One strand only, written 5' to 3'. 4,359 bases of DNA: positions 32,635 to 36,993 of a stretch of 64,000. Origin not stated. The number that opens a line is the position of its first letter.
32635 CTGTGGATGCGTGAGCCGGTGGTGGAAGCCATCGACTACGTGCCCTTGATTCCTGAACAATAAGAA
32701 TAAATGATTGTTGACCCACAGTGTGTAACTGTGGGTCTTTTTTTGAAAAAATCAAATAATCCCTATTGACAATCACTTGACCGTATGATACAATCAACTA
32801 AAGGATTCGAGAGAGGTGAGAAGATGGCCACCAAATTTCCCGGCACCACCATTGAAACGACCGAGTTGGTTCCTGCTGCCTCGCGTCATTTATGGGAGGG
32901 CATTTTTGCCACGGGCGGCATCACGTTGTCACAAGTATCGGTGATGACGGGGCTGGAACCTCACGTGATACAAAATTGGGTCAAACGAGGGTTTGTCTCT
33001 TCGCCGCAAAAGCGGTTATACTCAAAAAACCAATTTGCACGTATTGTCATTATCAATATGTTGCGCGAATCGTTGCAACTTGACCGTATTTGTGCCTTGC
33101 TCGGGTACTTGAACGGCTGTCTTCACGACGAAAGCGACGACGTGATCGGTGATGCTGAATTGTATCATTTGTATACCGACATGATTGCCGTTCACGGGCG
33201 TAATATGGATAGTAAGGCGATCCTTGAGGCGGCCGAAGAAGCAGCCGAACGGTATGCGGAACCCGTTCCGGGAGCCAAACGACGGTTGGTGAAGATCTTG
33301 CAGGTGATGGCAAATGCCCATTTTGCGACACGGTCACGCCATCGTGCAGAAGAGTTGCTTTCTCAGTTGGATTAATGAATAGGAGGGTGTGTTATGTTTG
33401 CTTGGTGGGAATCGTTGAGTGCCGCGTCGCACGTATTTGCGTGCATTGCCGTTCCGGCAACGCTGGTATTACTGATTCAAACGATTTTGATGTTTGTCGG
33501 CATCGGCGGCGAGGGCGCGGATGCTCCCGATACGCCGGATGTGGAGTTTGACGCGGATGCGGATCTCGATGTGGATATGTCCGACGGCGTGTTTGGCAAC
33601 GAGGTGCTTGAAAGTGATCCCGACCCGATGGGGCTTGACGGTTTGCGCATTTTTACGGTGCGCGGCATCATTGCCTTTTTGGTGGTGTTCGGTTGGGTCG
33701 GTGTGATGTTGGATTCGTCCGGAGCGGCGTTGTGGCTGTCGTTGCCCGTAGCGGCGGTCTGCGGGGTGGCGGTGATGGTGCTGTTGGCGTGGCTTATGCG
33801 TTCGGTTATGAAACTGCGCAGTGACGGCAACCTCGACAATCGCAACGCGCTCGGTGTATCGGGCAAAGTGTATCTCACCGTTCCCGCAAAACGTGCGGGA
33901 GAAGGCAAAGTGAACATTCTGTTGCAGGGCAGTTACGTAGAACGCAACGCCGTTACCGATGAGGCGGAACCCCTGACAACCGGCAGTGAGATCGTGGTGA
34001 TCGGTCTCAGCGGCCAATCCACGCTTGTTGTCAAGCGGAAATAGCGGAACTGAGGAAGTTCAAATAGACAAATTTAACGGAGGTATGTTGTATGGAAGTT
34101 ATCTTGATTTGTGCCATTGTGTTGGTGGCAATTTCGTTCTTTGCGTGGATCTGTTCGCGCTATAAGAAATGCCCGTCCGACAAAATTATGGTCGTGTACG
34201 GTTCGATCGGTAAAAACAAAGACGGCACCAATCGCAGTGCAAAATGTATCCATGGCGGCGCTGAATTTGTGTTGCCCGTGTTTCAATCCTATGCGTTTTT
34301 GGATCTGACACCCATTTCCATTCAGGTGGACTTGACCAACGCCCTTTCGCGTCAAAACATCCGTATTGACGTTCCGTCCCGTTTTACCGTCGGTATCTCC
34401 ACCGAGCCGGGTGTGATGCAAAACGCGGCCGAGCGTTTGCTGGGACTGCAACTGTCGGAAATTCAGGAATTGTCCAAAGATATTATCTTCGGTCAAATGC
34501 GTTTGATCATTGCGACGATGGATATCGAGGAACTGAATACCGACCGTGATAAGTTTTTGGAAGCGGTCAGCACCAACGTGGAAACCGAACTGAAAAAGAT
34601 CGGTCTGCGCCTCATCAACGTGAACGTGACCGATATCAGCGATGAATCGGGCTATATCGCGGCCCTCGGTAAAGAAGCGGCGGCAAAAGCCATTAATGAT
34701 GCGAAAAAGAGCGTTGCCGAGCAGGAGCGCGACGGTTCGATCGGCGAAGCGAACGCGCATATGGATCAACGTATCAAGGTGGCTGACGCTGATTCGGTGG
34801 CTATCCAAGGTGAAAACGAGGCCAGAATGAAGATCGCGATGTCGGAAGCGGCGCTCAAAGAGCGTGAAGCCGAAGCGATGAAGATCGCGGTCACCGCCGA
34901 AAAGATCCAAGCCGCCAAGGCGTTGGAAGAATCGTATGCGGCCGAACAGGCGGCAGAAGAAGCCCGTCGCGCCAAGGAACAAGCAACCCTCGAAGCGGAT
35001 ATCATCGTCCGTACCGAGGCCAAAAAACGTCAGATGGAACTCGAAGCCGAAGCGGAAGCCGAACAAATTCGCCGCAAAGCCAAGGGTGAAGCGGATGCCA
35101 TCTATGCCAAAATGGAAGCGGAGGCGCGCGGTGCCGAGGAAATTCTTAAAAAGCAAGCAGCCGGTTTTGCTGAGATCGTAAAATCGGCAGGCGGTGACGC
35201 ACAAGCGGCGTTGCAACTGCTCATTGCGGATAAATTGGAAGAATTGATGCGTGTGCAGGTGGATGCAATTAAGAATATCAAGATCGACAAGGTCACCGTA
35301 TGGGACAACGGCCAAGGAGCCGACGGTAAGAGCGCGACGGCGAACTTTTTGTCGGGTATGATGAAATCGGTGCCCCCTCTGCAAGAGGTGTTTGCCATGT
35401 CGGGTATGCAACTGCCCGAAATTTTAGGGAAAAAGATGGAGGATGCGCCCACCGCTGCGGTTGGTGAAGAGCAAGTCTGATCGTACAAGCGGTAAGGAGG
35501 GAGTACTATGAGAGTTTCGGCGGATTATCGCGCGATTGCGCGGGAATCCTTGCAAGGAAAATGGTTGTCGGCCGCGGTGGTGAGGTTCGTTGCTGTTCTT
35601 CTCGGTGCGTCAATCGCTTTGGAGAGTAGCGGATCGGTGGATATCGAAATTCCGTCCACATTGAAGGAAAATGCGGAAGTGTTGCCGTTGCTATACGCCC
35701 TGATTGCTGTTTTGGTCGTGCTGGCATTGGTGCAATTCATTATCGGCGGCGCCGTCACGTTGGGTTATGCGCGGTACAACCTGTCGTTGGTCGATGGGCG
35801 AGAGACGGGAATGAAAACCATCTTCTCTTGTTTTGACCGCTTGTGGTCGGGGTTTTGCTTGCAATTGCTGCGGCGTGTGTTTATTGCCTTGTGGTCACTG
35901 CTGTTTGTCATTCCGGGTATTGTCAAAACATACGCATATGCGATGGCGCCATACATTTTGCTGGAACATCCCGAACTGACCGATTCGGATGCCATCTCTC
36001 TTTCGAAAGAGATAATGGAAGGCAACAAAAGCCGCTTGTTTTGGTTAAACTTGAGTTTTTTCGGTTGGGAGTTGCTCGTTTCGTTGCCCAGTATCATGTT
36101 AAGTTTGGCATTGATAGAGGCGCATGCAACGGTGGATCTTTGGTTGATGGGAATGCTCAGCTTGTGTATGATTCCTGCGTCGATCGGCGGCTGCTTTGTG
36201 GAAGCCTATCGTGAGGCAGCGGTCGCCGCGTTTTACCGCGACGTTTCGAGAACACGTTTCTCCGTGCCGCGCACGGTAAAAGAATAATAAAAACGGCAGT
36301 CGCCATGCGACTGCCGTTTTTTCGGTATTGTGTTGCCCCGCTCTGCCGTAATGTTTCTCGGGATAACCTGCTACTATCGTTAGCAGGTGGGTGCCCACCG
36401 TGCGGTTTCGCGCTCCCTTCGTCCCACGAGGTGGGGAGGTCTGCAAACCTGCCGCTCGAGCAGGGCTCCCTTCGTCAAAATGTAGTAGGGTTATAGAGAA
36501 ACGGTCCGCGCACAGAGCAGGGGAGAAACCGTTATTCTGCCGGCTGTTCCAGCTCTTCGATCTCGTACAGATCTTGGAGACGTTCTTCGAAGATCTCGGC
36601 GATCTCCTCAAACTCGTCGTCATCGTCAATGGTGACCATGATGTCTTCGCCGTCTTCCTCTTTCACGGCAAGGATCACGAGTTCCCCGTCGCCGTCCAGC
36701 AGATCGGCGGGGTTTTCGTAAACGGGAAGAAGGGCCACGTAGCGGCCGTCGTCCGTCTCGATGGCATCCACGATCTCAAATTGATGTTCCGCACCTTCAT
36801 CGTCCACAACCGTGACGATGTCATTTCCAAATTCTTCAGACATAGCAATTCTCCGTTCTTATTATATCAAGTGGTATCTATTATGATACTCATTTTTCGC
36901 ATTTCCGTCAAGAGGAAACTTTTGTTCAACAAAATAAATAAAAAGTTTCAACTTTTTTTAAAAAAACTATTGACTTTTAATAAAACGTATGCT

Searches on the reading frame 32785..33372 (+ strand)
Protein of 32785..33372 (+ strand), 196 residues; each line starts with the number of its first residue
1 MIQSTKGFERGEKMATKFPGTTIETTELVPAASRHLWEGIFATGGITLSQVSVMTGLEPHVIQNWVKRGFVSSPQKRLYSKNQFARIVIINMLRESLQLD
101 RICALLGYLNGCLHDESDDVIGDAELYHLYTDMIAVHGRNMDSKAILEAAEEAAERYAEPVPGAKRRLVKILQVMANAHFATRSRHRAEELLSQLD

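Call 13: search_protein_families(library=pfam, proteins=[window:32785-33372:+], max_evalue=0.01)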
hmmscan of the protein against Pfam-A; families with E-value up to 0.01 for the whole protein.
window:32785-33372:+ (196 aa): 3 families
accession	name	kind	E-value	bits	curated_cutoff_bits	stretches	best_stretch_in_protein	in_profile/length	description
PF08876.17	DUF1836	-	3.7e-12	46.7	27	1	56-127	34-102/105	Domain of unknown function (DUF1836)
PF13411.12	MerR_1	-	4.1e-07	30.4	21.6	1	47-95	2-54/69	MerR HTH family regulatory protein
PF25756.1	TPR_INTS8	-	0.0091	15.2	27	1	71-188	237-346/488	INTS8, TPR repeats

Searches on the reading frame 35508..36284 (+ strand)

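Call 13: search_protein_families(library=pfam, proteins=[window:35508-36284:+], max_evalue=0.01)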
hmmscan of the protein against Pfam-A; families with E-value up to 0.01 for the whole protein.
window:35508-36284:+ (259 aa): 1 family
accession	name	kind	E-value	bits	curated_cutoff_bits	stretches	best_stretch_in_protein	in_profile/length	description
PF06161.16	DUF975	-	1.3e-29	104.2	34.8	2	132-248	154-241/243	Protein of unknown function (DUF975)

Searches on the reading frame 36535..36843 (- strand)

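Call 13: search_protein_families(library=pfam, proteins=[window:36535-36843:-], max_evalue=0.01)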
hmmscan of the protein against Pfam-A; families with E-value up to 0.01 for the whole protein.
window:36535-36843:- (103 aa): 1 family
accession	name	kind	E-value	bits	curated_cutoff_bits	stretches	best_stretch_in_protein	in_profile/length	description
PF06949.16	DUF1292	-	1.1e-18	68.2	24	1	15-89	1-74/75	Protein of unknown function (DUF1292)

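Call 14: search_protein_families(library=ncbifam, proteins=[window:36535-36843:-], max_evalue=0.01)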
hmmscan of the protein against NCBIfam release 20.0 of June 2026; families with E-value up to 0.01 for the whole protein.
window:36535-36843:- (103 aa): 6 families
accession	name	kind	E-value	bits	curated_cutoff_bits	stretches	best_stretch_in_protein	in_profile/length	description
NF010218.0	PRK13678.2-1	equivalog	7e-05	23.2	96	1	8-83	5-76/83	hypothetical protein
NF010221.0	PRK13678.2-4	equivalog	0.00073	20.2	104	1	4-87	2-88/99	hypothetical protein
NF010216.0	PRK13678.1-3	equivalog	0.00099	19.3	109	1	9-87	5-84/92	hypothetical protein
NF010215.0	PRK13678.1-2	equivalog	0.0016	18.8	86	1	4-89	8-98/101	hypothetical protein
NF010220.0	PRK13678.2-3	equivalog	0.0024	18.3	111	1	10-85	8-76/84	hypothetical protein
NF010217.0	PRK13678.1-4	equivalog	0.0052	17.3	88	1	7-91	11-97/102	hypothetical protein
